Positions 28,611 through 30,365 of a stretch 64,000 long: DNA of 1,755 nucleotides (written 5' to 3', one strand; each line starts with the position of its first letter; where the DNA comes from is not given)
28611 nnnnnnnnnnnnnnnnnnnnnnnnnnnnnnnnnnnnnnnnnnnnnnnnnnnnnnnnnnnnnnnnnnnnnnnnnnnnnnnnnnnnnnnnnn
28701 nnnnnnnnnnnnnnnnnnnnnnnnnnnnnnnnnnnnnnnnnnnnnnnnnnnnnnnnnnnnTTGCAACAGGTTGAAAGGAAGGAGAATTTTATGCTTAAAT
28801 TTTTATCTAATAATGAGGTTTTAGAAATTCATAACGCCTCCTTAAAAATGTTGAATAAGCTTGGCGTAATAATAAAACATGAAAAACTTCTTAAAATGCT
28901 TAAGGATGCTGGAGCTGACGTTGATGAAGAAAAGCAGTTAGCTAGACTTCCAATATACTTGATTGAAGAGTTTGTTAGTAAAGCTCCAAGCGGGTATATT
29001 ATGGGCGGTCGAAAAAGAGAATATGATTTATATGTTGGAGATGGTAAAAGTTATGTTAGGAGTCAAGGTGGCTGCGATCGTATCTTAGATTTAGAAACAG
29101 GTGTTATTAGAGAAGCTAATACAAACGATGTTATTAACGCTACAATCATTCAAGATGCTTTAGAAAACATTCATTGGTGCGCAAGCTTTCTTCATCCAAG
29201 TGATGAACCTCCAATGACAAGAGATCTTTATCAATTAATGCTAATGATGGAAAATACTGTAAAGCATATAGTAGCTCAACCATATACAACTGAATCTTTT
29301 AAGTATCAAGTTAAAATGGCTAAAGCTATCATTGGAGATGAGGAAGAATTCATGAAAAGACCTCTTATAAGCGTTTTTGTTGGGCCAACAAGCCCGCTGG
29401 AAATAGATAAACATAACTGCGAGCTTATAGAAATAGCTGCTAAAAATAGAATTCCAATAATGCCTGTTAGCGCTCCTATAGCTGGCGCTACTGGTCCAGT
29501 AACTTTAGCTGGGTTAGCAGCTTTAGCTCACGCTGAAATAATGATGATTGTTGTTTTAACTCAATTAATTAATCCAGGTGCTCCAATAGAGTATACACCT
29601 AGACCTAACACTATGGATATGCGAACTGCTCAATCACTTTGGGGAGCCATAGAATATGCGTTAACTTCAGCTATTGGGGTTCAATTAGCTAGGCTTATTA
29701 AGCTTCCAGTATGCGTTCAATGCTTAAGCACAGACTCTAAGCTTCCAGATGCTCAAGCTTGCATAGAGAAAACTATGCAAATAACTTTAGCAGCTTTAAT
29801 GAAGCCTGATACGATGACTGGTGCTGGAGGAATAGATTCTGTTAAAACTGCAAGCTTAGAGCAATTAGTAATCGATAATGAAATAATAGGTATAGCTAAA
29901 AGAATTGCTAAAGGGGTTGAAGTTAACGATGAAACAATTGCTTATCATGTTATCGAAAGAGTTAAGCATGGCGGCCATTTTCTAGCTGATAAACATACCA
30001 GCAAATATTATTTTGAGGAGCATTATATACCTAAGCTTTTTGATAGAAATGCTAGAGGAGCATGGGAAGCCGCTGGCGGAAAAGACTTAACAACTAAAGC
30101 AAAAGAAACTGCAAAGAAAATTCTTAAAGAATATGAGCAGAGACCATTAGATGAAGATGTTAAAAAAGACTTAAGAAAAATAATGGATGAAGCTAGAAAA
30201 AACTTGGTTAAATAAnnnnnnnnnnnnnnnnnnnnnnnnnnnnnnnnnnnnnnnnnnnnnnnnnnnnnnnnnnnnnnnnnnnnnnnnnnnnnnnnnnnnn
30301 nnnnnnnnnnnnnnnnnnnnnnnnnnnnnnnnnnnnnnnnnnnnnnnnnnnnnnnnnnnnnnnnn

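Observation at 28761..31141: Non-Pyl MttB-family methyltransferase paired with a kinase carrying the choline-kinase signature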

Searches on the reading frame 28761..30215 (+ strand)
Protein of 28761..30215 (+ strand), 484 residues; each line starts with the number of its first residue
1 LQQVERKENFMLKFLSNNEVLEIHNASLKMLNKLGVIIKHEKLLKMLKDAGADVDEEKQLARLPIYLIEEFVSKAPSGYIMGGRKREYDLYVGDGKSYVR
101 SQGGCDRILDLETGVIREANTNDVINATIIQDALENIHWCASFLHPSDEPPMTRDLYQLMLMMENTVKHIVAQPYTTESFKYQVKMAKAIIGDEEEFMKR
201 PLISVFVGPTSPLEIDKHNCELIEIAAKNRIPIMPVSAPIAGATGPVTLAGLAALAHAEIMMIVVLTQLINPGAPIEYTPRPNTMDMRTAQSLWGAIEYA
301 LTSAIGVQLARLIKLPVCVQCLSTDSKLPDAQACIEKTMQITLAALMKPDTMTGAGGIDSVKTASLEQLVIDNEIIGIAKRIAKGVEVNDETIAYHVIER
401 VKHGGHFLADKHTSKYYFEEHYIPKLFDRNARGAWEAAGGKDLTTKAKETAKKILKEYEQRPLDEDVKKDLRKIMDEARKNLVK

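Call 3: search_protein_families(library=pfam, proteins=[window:28761-30215:+], max_evalue=0.01)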
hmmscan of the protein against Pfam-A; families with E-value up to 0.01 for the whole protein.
window:28761-30215:+ (484 aa): 1 family
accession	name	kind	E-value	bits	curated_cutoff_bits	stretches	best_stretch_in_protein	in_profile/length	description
PF06253.16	MTTB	-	1.2e-94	317.6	25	1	10-477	29-494/500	Trimethylamine methyltransferase (MTTB)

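Call 4: search_protein_families(library=ncbifam, proteins=[window:28761-30215:+], max_evalue=0.01)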
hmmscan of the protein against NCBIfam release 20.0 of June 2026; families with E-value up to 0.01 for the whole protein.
window:28761-30215:+ (484 aa): 1 family
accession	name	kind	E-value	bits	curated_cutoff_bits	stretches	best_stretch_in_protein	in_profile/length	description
TIGR02369.2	trimeth_pyl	equivalog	2.7e-136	454.8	525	1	11-478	2-468/469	[trimethylamine--corrinoid protein] Co-methyltransferase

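Call 5: search_solved_structures(query=window:28761-30215:+, show_alignments=3)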
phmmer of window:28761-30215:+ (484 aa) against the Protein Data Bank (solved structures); distinct sequences matched with E-value up to 0.001: 5.
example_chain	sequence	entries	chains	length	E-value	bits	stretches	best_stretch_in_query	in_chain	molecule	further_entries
7xcm_A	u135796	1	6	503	6.1e-72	245.9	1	12-480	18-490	Trimethylamine methyltransferase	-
7xcl_A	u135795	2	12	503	6.7e-72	245.8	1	12-480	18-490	Trimethylamine methyltransferase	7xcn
9yce_A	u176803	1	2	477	5.7e-50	173.5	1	14-475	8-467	Glycine betaine methyltransferase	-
2qne_A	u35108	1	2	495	6.2e-50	173.4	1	14-475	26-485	Putative methyltransferase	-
4yyc_A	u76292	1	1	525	1.1e-34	123.1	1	25-477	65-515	Putative trimethylamine methyltransferase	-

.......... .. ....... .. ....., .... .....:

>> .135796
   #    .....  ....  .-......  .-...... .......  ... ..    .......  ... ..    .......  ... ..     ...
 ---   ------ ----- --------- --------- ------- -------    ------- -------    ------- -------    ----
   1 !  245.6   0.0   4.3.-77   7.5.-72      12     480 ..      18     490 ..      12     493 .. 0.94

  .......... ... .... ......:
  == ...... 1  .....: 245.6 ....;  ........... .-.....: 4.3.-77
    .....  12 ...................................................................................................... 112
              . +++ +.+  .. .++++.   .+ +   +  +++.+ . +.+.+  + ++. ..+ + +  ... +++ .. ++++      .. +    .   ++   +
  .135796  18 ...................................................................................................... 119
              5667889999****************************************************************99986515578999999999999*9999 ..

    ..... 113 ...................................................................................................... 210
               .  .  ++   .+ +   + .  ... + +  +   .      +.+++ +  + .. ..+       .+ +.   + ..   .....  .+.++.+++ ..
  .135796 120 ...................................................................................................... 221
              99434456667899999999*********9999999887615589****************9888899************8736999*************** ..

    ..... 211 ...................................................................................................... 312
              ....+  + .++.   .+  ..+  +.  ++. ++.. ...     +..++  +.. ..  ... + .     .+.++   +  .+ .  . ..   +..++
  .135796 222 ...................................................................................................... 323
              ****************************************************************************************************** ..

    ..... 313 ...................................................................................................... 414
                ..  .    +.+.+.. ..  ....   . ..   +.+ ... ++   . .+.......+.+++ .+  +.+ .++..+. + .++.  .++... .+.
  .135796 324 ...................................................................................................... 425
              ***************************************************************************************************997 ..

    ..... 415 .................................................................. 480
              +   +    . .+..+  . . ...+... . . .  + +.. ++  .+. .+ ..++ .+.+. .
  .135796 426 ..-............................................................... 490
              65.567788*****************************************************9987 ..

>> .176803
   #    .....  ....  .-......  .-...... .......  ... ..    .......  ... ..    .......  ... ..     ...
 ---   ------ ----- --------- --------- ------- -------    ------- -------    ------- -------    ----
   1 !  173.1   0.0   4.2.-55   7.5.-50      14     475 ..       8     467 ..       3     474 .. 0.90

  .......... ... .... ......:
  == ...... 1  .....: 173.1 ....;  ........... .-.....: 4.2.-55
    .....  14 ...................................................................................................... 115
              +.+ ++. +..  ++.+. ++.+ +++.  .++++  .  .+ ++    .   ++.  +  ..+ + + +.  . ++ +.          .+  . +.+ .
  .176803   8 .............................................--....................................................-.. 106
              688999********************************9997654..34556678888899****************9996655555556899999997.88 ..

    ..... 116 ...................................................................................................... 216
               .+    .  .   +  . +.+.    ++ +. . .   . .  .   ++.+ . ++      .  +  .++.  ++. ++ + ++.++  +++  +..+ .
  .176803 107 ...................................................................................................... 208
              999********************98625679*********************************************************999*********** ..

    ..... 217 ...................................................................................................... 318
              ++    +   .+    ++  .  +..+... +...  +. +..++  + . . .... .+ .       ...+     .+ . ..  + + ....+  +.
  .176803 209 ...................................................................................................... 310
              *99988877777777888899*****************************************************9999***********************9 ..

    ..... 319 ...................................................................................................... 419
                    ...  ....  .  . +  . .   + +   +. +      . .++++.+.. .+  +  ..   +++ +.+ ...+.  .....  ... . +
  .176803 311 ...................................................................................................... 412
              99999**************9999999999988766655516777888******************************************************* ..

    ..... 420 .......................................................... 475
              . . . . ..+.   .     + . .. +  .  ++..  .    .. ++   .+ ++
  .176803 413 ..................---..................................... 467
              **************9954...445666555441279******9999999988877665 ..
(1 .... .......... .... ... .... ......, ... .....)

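Call 10: find_encoding_contigs(protein=window:28761-30215:+, flank=10000, max_places=6)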
Protein window:28761-30215:+ (484 aa): no gene with exactly this product is on record in the collection.

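Call 11: find_homologous_proteins(query=window:28761-30215:+, max_evalue=1e-20)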
Query window:28761-30215:+ (484 aa): 904 proteins with E <= 1e-20 among 8000 candidates; the best 120 are listed.
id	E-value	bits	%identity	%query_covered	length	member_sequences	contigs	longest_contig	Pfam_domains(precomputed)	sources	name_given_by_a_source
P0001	1.3e-292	988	91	98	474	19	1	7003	PF06253.17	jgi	jgi:trimethylamine--corrinoid protein Co-methyltransferase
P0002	1.1e-288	975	89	98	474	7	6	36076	PF06253.17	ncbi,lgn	ncbi:MAG: trimethylamine methyltransferase family protein [Candidatus Bathyarchaeia archaeon]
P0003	6.1e-172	590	55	98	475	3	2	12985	PF06253.17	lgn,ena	-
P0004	4.7e-167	574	53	97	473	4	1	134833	PF06253.17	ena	-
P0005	1.9e-158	546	52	98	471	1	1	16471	PF06253.17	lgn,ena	-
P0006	1.5e-127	444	43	98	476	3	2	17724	PF06253.17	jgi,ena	-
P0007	1.0e-124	435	45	98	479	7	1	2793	PF06253.17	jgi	-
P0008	6.3e-123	429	44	97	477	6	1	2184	PF06253.17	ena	-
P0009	9.1e-122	425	42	98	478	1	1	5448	PF06253.17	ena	-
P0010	3.4e-121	423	43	98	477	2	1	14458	PF06253.17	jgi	jgi:trimethylamine--corrinoid protein Co-methyltransferase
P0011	4.9e-119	416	43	98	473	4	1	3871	PF06253.17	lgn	-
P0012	4.3e-117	410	41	98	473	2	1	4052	PF06253.17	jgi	jgi:trimethylamine--corrinoid protein Co-methyltransferase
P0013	8.9e-117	409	42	98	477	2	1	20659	PF06253.17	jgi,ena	-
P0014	2.5e-116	407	43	97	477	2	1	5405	PF06253.17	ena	-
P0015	7.4e-116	406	40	98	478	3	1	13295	PF06253.17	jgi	jgi:trimethylamine--corrinoid protein Co-methyltransferase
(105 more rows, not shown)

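Call 12: find_encoding_contigs(protein=P0002, flank=8000, max_places=4)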
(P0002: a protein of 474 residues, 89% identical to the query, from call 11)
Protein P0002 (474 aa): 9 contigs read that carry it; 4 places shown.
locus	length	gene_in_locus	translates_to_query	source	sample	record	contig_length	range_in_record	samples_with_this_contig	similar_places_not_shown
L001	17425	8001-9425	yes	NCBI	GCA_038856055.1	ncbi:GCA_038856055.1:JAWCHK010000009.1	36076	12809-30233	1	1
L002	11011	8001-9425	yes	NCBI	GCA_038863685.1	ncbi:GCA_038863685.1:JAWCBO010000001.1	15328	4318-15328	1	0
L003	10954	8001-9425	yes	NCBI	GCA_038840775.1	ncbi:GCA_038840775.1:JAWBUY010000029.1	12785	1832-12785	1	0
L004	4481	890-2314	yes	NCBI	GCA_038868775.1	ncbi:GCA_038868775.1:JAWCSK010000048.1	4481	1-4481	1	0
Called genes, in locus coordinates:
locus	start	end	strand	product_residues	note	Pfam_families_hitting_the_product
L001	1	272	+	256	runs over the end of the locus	PF21948:LplA-B_cat, PF03099:BPL_LplA_LipB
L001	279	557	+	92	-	PF10437:Lip_prot_lig_C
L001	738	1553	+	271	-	PF04055:Radical_SAM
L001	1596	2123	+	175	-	PF00881:Nitroreductase, PF14512:TM1586_NiRdase (weak)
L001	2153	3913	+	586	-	PF04675:DNA_ligase_A_N, PF01068:DNA_ligase_A_M, PF04679:DNA_ligase_A_C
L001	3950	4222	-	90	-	PF01918:Alba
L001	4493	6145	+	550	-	PF13520:AA_permease_2, PF00324:AA_permease (weak), PF13520:AA_permease_2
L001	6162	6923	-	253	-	PF14907:NTP_transf_5 (weak)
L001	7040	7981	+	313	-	PF14582:Metallophos_3 (faint)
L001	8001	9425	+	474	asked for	PF06253:MTTB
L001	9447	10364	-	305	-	PF01636:APH, PF01633:Choline_kinase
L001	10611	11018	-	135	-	PF00571:CBS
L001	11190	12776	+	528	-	PF23613:ELP3_N (weak), PF04055:Radical_SAM, PF16199:Radical_SAM_C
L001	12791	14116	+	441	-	PF18195:GatD_N, PF00710:Asparaginase, PF17763:Asparaginase_C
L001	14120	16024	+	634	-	PF02934:GatB_N, PF02938:GAD, PF02637:GatB_Yqey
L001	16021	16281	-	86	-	-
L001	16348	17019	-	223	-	PF01502:PRA-CH, PF01503:PRA-PH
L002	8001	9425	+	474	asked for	PF06253:MTTB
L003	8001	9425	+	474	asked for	PF06253:MTTB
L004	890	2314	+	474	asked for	PF06253:MTTB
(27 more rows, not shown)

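Call 13: find_encoding_contigs(protein=P0004, flank=8000, max_places=3)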
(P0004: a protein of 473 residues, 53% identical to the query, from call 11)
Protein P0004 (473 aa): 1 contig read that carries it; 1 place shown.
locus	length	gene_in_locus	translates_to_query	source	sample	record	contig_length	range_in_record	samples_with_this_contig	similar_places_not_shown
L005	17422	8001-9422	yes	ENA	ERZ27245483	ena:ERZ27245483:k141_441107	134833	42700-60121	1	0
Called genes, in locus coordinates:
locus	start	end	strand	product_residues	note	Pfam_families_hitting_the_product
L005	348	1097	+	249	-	PF02535:Zip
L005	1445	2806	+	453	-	PF05369:MtmB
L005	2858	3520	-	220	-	PF02607:B12-binding_2, PF02310:B12-binding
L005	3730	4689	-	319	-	-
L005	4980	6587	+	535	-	PF13520:AA_permease_2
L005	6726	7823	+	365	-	PF03417:AAT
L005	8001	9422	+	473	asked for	PF06253:MTTB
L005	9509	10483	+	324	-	PF01636:APH, PF01633:Choline_kinase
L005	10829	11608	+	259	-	-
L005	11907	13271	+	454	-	PF05369:MtmB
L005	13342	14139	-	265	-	PF00106:adh_short, PF08659:KR, PF13561:adh_short_C2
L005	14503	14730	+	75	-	-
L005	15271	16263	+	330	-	PF00586:AIRS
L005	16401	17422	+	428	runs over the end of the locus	PF02788:RuBisCO_large_N, PF00016:RuBisCO_large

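Call 14: find_encoding_contigs(protein=P0003, flank=8000, max_places=3)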
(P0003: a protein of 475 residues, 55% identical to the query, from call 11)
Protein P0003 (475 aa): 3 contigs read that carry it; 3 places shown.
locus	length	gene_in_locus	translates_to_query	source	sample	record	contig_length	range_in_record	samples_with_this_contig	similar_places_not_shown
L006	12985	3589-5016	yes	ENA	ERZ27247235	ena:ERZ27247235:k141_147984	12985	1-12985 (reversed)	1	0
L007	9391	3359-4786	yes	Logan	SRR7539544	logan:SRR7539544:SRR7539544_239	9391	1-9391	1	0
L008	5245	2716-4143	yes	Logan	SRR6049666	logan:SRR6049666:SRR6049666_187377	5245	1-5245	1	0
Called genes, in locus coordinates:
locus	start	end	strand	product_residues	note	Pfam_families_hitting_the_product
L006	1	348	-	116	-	?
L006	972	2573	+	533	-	PF13520:AA_permease_2, PF00324:AA_permease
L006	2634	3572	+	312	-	PF00149:Metallophos (faint)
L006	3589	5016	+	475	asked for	PF06253:MTTB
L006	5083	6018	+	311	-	PF01633:Choline_kinase, PF01636:APH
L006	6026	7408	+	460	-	PF05369:MtmB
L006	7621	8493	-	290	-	-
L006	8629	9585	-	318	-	PF17210:SdrD_B, PF13620:CarboxypepD_reg (weak), PF01551:Peptidase_M23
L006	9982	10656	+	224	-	-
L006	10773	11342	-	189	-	-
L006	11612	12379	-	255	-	-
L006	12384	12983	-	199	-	?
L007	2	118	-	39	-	?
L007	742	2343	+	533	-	PF13520:AA_permease_2, PF00324:AA_permease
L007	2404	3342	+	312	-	PF00149:Metallophos (faint)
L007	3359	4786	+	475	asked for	PF06253:MTTB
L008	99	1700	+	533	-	PF13520:AA_permease_2, PF00324:AA_permease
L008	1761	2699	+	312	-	PF00149:Metallophos (faint)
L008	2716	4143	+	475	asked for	PF06253:MTTB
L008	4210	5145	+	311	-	PF01633:Choline_kinase, PF01636:APH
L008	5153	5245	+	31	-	?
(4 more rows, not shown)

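Call 40: find_related_loci(query=A1, collection=genome_contigs, flank=10000)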
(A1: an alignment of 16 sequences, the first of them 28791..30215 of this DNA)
Query A1 (474 aa) in genome_contigs; peptide patterns used: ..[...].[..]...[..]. (x = any residue, [..] = any of these).
352 stretches matched a pattern; 336 encode a relative of the query (tblastn E <= 1e-3); the best 80 are kept; 80 distinct loci.
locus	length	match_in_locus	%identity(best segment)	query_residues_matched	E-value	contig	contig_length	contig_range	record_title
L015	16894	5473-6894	92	1-474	0e+0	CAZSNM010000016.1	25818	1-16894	MAG TPA_asm: uncultured Candidatus Bathyarchaeia archaeon isolate SRP104967_co1_100 genome assembly, contig: NODE_620_le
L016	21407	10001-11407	41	2-470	1e-123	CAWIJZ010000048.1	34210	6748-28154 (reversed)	MAG: uncultured Nitrososphaerota archaeon isolate MFD03726.bin.2.137 genome assembly, contig: contig_63426, whole genome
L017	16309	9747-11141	41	1-466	6e-118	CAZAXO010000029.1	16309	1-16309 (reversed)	MAG TPA_asm: uncultured Candidatus Bathyarchaeia archaeon isolate SRP323688_co1_240 genome assembly, contig: NODE_5719_l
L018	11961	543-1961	41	1-474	1e-117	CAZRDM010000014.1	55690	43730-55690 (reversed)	MAG TPA_asm: uncultured Candidatus Bathyarchaeia archaeon isolate SRP231805_co3_316 genome assembly, contig: NODE_145_le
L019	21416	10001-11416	43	2-473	1e-134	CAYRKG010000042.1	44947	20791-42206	MAG TPA_asm: uncultured Spirochaetota bacterium isolate SRP323688_co1_269 genome assembly, contig: NODE_1532_length_4494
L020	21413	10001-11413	41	1-472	9e-111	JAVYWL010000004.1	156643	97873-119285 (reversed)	MAG: Candidatus Bathyarchaeia archaeon isolate DRTY-2_202007_bins_32 DRTY-2_202007_bins_32_scaffold_4, whole genome shot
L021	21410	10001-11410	40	2-472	6e-108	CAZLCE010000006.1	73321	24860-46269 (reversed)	MAG TPA_asm: uncultured Candidatus Bathyarchaeia archaeon isolate binchicken_co274_114 genome assembly, contig: NODE_937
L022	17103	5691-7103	40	1-472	5e-108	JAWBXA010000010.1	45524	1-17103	MAG: Candidatus Bathyarchaeia archaeon isolate JZ-1_201803_bins_76 JZ-1_201803_bins_76_scaffold_10, whole genome shotgun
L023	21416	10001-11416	39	1-472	1e-104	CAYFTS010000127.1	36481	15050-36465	MAG TPA_asm: uncultured Candidatus Bathyarchaeia archaeon isolate ERP108616_co1_179 genome assembly, contig: k119_177009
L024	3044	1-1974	39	1-472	4e-107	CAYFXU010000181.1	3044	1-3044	MAG TPA_asm: uncultured Candidatus Bathyarchaeia archaeon isolate ERP108616_co2_244 genome assembly, contig: NODE_79578_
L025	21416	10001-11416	37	1-472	1e-103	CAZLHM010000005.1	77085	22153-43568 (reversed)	MAG TPA_asm: uncultured Candidatus Bathyarchaeia archaeon isolate SRP231805_co2_24 genome assembly, contig: NODE_61_leng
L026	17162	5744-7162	37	1-473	2e-103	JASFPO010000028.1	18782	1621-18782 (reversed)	MAG: Candidatus Bathyarchaeota archaeon isolate D0819M58metaG_Bin_753 D0819M58metaG_FD_scaffold_218_c1, whole genome sho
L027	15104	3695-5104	40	2-470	4e-101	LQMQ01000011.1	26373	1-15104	MAG: Candidatus Hadarchaeum yellowstonense isolate YNP_45 contig_124_1534, whole genome shotgun sequence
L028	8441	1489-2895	39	2-469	2e-101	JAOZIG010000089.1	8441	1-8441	MAG: Candidatus Bathyarchaeota archaeon isolate DYS_8 NODE_11656, whole genome shotgun sequence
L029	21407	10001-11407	39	2-470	9e-101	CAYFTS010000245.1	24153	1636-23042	MAG TPA_asm: uncultured Candidatus Bathyarchaeia archaeon isolate ERP108616_co1_179 genome assembly, contig: k119_439513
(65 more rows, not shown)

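Call 78: find_encoding_contigs(protein=P0005, flank=8000, max_places=2)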
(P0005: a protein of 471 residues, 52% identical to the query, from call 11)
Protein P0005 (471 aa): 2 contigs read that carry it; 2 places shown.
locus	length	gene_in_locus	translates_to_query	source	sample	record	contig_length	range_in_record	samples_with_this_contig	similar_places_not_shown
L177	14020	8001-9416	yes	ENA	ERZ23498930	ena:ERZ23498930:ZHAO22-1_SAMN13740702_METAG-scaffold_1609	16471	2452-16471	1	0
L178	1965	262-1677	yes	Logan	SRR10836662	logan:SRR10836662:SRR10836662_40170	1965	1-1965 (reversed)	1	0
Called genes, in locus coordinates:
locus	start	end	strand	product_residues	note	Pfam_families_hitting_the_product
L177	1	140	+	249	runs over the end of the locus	PF00753:Lactamase_B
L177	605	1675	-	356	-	PF00005:ABC_tran, PF13304:AAA_21 (faint), PF08402:TOBE_2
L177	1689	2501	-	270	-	PF00528:BPD_transp_1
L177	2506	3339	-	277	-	PF00528:BPD_transp_1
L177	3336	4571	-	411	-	PF01547:SBP_bac_1, PF13416:SBP_bac_8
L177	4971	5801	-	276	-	PF01261:AP_endonuc_2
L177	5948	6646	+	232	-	PF03009:GDPD, PF13653:GDPD_2 (faint)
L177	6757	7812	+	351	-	PF13484:Fer4_16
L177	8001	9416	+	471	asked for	PF06253:MTTB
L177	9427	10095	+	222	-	PF02607:B12-binding_2, PF02310:B12-binding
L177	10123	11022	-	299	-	PF02007:MtrH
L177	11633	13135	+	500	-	PF00370:FGGY_N, PF02782:FGGY_C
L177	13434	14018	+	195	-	?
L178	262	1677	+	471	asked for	PF06253:MTTB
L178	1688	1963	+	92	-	?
